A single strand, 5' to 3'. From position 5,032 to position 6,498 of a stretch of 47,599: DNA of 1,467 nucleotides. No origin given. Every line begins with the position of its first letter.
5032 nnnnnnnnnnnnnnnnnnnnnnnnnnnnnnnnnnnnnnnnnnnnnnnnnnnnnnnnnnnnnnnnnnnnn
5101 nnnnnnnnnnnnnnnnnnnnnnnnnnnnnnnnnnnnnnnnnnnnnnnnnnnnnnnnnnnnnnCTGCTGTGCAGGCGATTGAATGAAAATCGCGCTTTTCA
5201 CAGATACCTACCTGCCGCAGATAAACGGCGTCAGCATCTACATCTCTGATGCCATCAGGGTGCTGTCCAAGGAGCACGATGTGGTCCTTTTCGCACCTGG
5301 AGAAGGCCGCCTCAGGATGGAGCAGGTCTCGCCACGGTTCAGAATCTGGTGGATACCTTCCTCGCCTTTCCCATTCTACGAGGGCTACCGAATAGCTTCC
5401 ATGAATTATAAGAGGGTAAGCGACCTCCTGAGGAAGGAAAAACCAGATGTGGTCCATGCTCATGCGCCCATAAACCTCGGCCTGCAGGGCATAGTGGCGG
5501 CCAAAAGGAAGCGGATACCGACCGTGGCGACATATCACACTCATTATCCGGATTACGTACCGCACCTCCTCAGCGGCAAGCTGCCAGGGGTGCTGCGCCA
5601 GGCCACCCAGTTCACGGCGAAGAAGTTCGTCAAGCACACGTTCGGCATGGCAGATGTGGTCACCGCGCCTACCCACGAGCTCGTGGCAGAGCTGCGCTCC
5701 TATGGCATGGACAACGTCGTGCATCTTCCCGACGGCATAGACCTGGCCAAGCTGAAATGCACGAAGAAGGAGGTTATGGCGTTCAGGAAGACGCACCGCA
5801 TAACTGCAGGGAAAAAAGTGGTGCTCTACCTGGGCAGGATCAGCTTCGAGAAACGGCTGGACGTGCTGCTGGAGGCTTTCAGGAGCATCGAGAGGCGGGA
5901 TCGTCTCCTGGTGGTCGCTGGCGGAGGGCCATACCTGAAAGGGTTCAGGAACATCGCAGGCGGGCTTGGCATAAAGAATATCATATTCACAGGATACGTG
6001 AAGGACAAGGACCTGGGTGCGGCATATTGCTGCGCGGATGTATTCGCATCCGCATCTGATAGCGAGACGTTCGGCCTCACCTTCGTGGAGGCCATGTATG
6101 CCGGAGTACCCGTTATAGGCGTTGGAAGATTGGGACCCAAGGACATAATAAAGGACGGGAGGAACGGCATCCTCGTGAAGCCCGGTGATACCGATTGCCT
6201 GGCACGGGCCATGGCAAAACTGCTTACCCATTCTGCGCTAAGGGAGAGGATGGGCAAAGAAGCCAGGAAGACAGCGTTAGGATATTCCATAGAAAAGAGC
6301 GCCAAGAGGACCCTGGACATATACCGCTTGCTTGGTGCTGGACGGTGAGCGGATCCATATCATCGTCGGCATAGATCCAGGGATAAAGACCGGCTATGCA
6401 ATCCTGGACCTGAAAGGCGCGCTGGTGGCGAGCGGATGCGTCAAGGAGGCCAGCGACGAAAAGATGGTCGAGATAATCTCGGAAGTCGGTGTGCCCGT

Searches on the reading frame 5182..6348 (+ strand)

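Call 55: search_protein_families(library=pfam, proteins=[window:5182-6348:+], max_evalue=0.001)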
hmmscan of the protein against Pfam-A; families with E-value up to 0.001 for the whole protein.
window:5182-6348:+ (388 aa): 7 families
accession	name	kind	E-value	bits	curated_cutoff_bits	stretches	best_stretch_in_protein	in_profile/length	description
PF00534.26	Glycos_transf_1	-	7.8e-42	143.2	26.4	1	201-363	5-171/172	Glycosyl transferases group 1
PF13692.12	Glyco_trans_1_4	-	1.2e-32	113.6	27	1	212-349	2-141/142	Glycosyl transferases group 1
PF13439.12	Glyco_transf_4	-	3.3e-30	105.8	28.5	1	14-189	1-169/170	Glycosyltransferase Family 4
PF13579.12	Glyco_trans_4_4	-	5.9e-18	66.1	29.7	1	16-183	2-156/158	Glycosyl transferase 4-like domain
PF13477.12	Glyco_trans_4_2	-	2.7e-09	37.8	23.4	1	16-119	8-107/139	Glycosyl transferase 4-like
PF13524.12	Glyco_trans_1_2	-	0.00016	22.1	25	1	244-374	18-139/144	Glycosyl transferase-like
PF20706.3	GT4-conflict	-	0.00018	21.1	26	1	208-323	194-320/385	Family 4 Glycosyltransferase in conflict systems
